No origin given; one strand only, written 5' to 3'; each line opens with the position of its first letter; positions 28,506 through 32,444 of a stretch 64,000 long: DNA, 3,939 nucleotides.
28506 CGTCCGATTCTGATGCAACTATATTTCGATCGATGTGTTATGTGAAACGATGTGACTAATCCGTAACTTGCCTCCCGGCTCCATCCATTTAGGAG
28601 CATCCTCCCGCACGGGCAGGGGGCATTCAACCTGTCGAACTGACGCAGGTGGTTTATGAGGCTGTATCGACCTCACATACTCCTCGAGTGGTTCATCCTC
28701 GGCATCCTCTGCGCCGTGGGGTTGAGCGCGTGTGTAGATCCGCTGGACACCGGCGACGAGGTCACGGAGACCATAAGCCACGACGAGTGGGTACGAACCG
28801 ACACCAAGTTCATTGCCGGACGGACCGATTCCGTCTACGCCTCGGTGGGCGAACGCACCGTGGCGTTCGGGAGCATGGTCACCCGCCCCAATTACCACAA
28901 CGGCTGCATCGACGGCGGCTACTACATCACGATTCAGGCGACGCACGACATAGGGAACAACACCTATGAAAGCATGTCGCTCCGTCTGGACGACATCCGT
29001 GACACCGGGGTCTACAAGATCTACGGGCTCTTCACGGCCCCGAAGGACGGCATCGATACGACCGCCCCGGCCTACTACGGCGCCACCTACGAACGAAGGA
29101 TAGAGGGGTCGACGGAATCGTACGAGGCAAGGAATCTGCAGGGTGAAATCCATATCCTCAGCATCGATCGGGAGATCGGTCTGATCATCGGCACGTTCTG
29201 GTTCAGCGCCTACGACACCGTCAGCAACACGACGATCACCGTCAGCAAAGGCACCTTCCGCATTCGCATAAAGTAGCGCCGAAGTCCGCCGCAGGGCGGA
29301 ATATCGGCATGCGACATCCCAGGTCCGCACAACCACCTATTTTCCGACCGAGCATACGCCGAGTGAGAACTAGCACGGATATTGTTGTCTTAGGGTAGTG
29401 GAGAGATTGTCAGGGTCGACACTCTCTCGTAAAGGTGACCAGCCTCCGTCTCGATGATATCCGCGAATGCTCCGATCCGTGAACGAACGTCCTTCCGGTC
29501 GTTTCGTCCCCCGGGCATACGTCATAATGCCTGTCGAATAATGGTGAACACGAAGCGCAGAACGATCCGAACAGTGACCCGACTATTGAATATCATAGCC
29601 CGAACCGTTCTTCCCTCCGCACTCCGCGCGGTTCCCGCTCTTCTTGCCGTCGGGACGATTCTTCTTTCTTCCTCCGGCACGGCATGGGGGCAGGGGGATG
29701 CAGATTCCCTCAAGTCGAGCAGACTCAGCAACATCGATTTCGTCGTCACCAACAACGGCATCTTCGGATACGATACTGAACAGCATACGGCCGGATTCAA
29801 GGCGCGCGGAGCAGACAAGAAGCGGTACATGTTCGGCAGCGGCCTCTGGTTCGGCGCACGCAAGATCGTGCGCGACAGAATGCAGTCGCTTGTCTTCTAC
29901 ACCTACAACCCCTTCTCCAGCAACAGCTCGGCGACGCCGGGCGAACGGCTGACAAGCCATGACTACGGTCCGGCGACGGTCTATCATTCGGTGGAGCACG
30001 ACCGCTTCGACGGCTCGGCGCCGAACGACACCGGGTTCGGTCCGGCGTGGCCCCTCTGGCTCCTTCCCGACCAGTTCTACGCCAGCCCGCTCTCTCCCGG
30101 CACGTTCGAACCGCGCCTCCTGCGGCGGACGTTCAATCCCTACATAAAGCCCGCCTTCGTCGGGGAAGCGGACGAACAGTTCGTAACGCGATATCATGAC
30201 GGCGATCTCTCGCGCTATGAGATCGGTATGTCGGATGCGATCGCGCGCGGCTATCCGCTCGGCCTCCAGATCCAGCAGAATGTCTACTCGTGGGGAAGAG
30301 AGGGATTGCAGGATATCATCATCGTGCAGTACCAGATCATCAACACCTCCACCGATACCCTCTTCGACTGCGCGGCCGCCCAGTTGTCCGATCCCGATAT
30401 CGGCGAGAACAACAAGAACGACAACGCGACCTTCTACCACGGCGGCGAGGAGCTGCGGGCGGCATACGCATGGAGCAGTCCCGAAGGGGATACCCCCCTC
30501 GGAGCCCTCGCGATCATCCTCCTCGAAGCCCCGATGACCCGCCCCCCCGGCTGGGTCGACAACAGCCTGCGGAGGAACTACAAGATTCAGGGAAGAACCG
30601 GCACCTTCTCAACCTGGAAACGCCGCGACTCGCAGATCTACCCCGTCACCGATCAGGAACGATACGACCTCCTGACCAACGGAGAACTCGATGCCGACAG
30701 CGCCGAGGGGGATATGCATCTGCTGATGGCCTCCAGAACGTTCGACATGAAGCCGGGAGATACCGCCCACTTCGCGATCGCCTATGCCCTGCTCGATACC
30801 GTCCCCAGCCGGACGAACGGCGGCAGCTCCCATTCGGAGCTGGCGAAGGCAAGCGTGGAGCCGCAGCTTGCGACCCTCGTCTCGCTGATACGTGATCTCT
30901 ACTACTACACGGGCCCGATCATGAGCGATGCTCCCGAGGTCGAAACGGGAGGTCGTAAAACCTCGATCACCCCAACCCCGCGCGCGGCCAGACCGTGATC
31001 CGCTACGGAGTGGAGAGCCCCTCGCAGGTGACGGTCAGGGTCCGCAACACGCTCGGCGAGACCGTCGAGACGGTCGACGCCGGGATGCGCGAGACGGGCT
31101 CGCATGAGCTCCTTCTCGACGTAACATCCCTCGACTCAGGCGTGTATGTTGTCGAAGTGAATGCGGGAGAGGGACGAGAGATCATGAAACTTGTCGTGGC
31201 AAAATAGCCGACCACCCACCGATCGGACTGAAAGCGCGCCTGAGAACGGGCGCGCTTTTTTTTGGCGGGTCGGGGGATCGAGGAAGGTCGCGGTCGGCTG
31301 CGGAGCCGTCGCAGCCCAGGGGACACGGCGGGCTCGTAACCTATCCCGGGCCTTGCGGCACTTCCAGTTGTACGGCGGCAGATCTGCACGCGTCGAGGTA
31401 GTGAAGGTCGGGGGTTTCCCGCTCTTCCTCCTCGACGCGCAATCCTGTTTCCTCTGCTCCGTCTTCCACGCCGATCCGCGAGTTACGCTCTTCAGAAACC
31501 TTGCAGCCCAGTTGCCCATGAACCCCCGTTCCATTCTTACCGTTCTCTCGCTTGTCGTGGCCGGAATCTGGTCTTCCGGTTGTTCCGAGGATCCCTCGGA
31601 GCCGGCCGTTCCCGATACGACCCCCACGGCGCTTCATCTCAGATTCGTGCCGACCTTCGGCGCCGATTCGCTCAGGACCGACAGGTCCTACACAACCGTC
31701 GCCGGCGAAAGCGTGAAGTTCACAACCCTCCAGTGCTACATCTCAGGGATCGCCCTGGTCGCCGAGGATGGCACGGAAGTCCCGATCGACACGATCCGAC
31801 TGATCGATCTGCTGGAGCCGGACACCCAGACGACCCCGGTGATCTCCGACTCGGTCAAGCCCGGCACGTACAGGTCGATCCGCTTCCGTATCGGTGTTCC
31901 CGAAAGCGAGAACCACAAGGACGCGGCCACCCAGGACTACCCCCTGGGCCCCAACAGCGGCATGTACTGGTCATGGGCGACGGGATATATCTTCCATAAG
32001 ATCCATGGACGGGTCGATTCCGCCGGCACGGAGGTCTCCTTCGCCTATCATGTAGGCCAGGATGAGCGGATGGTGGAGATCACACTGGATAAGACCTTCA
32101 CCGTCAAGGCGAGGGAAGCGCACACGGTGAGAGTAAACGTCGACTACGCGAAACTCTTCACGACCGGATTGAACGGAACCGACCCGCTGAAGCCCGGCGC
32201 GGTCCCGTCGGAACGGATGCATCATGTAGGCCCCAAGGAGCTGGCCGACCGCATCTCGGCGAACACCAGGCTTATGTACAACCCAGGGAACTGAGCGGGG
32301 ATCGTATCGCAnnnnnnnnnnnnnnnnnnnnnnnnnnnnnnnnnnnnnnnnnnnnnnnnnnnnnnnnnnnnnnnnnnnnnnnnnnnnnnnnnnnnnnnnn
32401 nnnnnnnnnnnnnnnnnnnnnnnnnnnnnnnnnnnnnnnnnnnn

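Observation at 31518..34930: MbnP-like / MbnH-like di-heme peroxidase pair immediately followed by AhpD-like protein and ArsS-type radical SAM enzyme, without arsM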

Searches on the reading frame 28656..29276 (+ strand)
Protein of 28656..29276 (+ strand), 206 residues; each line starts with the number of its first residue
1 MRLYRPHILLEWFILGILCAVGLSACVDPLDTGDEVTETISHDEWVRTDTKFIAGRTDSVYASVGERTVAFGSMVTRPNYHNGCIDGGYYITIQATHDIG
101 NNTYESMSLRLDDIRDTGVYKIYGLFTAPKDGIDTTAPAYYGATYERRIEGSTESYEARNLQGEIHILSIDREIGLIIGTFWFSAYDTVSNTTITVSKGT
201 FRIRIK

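Call 3: search_protein_families(library=pfam, proteins=[window:28656-29276:+], max_evalue=0.01)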
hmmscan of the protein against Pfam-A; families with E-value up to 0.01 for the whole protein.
window:28656-29276:+ (206 aa): 1 family
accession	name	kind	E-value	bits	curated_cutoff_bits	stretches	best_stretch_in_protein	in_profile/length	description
PF19765.4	DUF6252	-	3.3e-06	27.8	27.2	1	100-201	33-120/124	Family of unknown function (DUF6252)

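Call 4: search_protein_families(library=ncbifam, proteins=[window:28656-29276:+], max_evalue=0.01)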
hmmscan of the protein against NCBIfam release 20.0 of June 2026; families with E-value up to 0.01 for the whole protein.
window:28656-29276:+ (206 aa): 1 family
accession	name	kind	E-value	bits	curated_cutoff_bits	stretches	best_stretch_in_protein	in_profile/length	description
NF052634.1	Riean_0653_fam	subfamily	1.1e-10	42.7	57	1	79-203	63-174/176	Riean_0653 family protein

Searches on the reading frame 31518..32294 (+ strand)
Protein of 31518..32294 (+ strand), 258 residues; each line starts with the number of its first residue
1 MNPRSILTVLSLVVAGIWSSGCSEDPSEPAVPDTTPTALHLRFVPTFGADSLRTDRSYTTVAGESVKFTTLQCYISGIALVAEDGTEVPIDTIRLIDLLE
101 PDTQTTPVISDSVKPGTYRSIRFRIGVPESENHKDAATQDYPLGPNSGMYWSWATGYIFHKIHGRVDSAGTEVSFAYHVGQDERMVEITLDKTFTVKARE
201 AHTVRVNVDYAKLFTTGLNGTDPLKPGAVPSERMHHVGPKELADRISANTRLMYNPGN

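Call 3: search_protein_families(library=pfam, proteins=[window:31518-32294:+], max_evalue=0.01)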
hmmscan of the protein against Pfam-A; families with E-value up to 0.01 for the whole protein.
window:31518-32294:+ (258 aa): 2 families
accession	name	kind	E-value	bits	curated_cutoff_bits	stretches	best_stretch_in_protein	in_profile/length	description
PF20243.3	MbnP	-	2.9e-40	138.6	27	1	38-216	3-178/189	MbnP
PF14321.11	DUF4382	-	0.0072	17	25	1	75-226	23-136/136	Domain of unknown function (DUF4382)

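Call 4: search_protein_families(library=ncbifam, proteins=[window:31518-32294:+], max_evalue=0.01)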
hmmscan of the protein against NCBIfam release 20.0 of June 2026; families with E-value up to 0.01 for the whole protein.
window:31518-32294:+ (258 aa): 1 family
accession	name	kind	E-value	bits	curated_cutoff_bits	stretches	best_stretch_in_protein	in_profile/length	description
TIGR04052.2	MbnP_like_WxW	equivalog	7.7e-21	74.6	140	1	40-186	3-167/257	MbnP family copper-binding protein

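Call 23: find_homologous_proteins(query=window:31518-32294:+, max_evalue=0.00001)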
Query window:31518-32294:+ (258 aa): 32 proteins with E <= 0.00001 among 523 candidates.
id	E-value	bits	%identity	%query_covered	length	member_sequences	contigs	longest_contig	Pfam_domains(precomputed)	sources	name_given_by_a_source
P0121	2.5e-171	586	100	100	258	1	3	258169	PF20243.4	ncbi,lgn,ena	-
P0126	1.6e-70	256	51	98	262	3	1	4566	PF20243.4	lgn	-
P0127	1.6e-69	252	47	99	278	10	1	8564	PF20243.4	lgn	-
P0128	2.2e-62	229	46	91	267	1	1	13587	PF20243.4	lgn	-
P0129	1.1e-61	227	46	98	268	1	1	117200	PF20243.4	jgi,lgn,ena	-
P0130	5.9e-60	221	44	98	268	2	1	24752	PF20243.4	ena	-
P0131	2.6e-59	219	44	97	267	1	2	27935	PF20243.4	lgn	-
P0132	1.3e-58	216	44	96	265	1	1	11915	PF20243.4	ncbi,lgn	ncbi:MAG: MbnP family protein [Bacteroidota bacterium]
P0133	1.8e-58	216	43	97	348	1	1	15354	PF20243.4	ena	-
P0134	2.0e-58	216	44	99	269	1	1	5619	PF20243.4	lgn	-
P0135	1.6e-57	213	42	98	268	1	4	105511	PF20243.4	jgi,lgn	jgi:hypothetical protein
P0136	7.6e-57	211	43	97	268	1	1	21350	PF20243.4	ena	-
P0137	9.3e-57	210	43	98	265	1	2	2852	PF20243.4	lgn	-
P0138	4.4e-56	208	45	97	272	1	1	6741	PF20243.4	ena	-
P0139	6.6e-56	208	41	100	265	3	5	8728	PF20243.4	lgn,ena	-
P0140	8.8e-56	207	44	98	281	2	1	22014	PF20243.4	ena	-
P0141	1.5e-54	203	43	91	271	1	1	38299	PF20243.4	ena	-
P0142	2.4e-54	203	41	99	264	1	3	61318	PF20243.4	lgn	-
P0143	3.8e-54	202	43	93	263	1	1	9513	PF20243.4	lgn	-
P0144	4.3e-54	202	45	88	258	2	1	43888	PF20243.4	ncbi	-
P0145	2.6e-53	199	44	91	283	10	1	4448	PF20243.4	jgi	jgi:hypothetical protein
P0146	5.2e-53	198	42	91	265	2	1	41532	PF20243.4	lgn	-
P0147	3.0e-52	196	43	94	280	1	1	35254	PF20243.4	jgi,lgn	jgi:hypothetical protein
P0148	9.1e-52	194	44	91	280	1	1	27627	PF20243.4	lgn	-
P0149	1.7e-51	193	42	91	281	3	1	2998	PF20243.4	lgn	-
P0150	2.4e-51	193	40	96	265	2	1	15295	PF20243.4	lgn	-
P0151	5.3e-51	192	46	84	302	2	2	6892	PF20243.4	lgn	-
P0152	6.9e-51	191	41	98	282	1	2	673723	PF20243.4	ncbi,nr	ncbi:MAG: hypothetical protein KF749_16065 [Bacteroidetes bacterium]|nr:hypothetical protein [Bacter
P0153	3.4e-50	189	43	88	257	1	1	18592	PF20243.4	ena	-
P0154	7.0e-50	188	41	97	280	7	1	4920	PF20243.4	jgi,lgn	jgi:hypothetical protein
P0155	6.3e-44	168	49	64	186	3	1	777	PF20243.4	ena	-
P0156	3.7e-40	156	39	84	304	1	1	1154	PF20243.4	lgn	-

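Call 24: find_encoding_contigs(protein=P0126, flank=6000, max_places=1)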
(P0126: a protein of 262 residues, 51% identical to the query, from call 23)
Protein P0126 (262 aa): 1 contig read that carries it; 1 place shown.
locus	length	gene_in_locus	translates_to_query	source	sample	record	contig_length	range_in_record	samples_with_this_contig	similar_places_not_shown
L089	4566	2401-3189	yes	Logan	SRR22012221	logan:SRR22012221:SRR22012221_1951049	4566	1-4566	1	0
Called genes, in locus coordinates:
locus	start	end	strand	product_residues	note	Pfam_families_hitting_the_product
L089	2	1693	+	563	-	?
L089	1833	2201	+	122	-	-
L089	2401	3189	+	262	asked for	PF20243:MbnP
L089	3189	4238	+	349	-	PF00034:Cytochrom_C (faint), PF03150:CCP_MauG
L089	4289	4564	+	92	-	?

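Call 25: find_encoding_contigs(protein=P0127, flank=6000, max_places=1)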
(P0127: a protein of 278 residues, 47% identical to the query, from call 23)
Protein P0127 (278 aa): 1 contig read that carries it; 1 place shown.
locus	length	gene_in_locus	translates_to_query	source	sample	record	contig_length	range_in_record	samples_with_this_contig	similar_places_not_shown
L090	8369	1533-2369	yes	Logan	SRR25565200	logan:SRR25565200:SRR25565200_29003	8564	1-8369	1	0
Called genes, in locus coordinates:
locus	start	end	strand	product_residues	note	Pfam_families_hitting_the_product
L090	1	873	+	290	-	?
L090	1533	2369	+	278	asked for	PF20243:MbnP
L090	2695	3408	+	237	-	PF03150:CCP_MauG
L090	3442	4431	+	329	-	-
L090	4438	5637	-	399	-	PF01053:Cys_Met_Meta_PP, PF00155:Aminotran_1_2 (faint)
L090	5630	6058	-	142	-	PF02566:OsmC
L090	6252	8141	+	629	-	PF03717:PBP_dimer, PF00905:Transpeptidase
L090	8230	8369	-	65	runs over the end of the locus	-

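Call 26: find_encoding_contigs(protein=P0129, flank=8000, max_places=1)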
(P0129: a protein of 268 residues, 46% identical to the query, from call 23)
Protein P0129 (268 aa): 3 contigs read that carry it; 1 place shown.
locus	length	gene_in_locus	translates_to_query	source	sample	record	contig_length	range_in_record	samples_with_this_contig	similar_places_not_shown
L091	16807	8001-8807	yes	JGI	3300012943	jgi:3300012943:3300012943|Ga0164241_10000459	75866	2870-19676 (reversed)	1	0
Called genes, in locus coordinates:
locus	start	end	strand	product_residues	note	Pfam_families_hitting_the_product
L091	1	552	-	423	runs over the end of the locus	PF12679:ABC2_membrane_2, PF12698:ABC2_membrane_3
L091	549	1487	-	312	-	PF00005:ABC_tran, PF13304:AAA_21, PF13732:DrrA1-3_C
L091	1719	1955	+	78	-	-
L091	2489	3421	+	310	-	PF13793:Pribosyltran_N, PF00156:Pribosyltran, PF14572:Pribosyl_synth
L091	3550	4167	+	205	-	PF01386:Ribosomal_L25p, PF14693:Ribosomal_TL5_C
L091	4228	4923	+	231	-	PF01195:Pept_tRNA_hydro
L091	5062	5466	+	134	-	PF01250:Ribosomal_S6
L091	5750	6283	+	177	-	PF00436:SSB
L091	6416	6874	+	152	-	PF01281:Ribosomal_L9_N, PF03948:Ribosomal_L9_C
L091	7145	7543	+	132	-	-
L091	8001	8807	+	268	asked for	PF20243:MbnP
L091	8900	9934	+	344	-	PF03150:CCP_MauG, PF00034:Cytochrom_C (faint)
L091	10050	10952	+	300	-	-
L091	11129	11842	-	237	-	PF04199:Cyclase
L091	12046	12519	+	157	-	PF14106:DUF4279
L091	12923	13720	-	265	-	PF06167:Peptidase_M90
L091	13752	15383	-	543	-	PF07995:GSDH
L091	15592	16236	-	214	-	-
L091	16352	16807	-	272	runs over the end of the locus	-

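Call 27: find_encoding_contigs(protein=P0128, flank=8000, max_places=1)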
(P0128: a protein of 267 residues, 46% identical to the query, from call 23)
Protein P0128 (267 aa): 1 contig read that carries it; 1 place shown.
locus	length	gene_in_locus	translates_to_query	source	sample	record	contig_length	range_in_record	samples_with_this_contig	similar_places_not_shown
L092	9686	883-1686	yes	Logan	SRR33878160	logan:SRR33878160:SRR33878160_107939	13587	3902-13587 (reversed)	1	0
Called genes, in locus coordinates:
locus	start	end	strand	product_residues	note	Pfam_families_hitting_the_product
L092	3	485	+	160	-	?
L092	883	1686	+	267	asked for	PF20243:MbnP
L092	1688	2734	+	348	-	PF00034:Cytochrom_C (faint), PF03150:CCP_MauG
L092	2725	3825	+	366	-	-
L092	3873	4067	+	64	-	-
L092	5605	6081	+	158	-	PF07705:CARDB (faint)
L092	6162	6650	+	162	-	PF07705:CARDB (weak)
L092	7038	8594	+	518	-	PF07676:PD40, PF00691:OmpA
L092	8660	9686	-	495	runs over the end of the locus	PF00375:SDF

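Call 35: search_solved_structures(query=window:31518-32294:+, max_evalue=1, show_alignments=2)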
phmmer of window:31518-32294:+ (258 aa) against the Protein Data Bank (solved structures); distinct sequences matched with E-value up to 1: 5.
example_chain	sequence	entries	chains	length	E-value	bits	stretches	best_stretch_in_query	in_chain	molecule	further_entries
6qdv_J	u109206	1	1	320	0.087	15.5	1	150-197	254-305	Pleiotropic regulator 1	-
4yvd_A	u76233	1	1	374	0.12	15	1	150-197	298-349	Pleiotropic regulator 1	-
7dh6_A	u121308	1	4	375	0.12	15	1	150-197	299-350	Pleiotropic regulator 1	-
5xjc_T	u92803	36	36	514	0.23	14.1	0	150-197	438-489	Pleiotropic regulator 1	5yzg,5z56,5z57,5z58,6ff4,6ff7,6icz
5mqf_D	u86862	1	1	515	0.53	13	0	150-199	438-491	Pleiotropic regulator 1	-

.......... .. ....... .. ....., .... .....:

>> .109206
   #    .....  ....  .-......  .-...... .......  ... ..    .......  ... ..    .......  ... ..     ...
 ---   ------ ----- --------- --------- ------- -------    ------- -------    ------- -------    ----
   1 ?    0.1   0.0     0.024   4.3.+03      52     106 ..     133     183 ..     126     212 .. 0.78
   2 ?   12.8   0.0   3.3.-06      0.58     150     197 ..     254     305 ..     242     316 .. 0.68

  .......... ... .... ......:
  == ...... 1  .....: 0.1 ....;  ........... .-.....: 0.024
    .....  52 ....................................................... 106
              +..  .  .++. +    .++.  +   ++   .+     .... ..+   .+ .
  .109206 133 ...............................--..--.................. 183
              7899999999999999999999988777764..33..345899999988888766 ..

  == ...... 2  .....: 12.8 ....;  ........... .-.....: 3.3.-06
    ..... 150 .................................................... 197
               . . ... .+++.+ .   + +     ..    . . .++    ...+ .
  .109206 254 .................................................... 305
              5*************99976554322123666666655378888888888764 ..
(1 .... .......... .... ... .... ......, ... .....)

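Call 66: search_protein_families(library=pfam, proteins=[L091:10050-10952:+, L092:2725-3825:+], max_evalue=0.01)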
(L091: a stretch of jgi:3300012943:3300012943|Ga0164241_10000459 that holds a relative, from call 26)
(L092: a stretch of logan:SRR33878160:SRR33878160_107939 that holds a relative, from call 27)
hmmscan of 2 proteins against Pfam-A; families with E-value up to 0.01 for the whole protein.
L091:10050-10952:+ (300 aa): 0 families

L092:2725-3825:+ (366 aa): 0 families
